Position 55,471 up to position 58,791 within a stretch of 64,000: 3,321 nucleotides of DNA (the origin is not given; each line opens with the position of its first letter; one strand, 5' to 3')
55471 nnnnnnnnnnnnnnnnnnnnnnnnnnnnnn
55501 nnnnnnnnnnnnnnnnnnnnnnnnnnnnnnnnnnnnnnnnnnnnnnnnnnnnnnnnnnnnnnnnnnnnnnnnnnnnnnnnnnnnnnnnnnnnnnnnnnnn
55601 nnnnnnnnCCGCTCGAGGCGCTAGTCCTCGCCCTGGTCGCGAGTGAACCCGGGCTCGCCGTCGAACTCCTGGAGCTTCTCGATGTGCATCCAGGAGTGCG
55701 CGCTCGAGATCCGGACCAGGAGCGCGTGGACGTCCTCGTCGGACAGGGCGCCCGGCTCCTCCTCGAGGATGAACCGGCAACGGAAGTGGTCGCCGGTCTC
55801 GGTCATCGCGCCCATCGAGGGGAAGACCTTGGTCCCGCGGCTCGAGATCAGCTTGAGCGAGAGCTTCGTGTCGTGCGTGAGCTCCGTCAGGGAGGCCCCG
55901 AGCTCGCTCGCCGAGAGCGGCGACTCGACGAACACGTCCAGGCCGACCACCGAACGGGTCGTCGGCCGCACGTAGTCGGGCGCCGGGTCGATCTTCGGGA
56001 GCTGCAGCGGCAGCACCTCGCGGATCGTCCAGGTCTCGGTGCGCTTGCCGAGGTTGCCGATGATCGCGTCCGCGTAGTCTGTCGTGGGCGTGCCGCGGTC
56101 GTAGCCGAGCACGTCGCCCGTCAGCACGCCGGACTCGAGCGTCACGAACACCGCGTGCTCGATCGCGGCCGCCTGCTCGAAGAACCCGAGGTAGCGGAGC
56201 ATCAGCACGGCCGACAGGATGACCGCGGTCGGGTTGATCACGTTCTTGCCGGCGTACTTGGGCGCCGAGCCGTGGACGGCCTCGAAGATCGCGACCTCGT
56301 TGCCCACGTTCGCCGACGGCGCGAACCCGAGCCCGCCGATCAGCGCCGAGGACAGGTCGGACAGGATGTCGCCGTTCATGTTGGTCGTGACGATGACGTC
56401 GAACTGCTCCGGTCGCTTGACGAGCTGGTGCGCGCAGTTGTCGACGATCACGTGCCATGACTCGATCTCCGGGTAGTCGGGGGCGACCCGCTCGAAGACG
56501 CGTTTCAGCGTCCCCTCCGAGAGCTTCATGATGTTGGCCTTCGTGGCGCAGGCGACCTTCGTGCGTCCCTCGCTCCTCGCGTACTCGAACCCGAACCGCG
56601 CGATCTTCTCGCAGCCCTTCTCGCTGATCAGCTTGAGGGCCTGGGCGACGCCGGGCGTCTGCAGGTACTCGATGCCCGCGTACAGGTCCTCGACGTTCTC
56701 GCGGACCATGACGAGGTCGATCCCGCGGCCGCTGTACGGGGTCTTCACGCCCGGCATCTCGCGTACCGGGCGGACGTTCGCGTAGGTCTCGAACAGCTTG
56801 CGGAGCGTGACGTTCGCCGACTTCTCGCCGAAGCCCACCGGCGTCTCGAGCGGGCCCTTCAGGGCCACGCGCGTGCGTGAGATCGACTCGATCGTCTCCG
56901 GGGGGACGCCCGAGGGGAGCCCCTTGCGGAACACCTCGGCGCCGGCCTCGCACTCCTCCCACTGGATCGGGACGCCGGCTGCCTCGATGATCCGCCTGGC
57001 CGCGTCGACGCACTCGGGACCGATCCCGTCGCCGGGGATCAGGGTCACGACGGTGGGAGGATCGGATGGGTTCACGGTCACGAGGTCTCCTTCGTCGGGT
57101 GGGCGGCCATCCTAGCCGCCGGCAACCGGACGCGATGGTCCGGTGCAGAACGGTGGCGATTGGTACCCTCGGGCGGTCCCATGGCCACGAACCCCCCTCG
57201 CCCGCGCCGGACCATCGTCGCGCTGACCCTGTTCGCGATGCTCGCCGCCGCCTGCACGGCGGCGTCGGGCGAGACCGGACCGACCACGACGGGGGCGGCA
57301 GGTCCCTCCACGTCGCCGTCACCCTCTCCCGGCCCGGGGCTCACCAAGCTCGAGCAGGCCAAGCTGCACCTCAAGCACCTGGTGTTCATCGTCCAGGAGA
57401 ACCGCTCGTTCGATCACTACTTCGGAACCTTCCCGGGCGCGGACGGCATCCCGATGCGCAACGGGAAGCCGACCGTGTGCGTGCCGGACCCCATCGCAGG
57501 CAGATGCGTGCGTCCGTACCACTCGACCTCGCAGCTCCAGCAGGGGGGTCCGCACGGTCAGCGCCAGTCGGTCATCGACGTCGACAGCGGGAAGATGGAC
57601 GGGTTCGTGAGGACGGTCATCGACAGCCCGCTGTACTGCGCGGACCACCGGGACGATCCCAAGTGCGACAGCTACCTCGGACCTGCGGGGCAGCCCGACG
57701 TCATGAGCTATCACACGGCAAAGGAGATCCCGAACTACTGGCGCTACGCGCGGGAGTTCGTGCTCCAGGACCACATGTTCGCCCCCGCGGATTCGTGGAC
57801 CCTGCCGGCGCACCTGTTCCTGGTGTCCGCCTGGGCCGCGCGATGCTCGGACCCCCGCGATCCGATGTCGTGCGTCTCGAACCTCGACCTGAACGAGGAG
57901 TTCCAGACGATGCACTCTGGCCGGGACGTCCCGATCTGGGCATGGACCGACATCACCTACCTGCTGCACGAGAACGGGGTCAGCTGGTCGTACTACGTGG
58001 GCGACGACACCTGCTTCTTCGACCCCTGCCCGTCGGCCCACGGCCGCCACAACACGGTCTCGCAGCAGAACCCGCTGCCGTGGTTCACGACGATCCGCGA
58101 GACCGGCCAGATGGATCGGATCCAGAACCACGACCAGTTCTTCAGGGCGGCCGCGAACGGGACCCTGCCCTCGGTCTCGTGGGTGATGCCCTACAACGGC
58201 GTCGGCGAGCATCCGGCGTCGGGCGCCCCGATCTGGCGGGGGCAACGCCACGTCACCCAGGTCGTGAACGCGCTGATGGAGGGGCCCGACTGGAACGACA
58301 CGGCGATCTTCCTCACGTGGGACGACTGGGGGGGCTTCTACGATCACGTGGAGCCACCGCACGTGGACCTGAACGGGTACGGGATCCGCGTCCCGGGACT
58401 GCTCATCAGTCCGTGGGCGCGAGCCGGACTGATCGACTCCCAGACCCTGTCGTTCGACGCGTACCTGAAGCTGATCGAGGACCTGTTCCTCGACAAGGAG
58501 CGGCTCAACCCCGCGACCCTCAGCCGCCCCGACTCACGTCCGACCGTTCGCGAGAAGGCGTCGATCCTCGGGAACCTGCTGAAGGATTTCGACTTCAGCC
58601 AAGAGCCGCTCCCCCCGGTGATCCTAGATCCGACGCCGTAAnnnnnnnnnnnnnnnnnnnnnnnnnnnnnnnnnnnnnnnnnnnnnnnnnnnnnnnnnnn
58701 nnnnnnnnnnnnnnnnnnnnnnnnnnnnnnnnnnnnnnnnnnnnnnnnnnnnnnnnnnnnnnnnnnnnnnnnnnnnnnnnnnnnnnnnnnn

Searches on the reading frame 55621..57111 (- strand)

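Call 34: search_protein_families(library=pfam, proteins=[window:55621-57111:-], max_evalue=0.0001)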
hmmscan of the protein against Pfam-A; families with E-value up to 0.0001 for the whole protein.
window:55621-57111:- (496 aa): 2 families
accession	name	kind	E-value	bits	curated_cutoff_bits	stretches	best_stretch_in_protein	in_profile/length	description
PF00180.25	Iso_dh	-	7.8e-109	364.5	27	1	22-350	2-348/348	Isocitrate/isopropylmalate dehydrogenase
PF18324.6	Isocitrate_DH_C_bact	-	1.5e-26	93.1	25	1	386-495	1-110/110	Bacterial isocitrate dehydrogenase, C-terminal domain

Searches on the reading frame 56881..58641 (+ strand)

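Call 37: search_protein_families(library=pfam, proteins=[window:56881-58641:+], max_evalue=0.00001)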
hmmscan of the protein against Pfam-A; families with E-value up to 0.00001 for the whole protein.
window:56881-58641:+ (586 aa): 1 family
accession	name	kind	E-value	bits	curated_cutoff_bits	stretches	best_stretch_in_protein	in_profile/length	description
PF04185.19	Phosphoesterase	-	1e-62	212.8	23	1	165-536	2-353/356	Phosphoesterase family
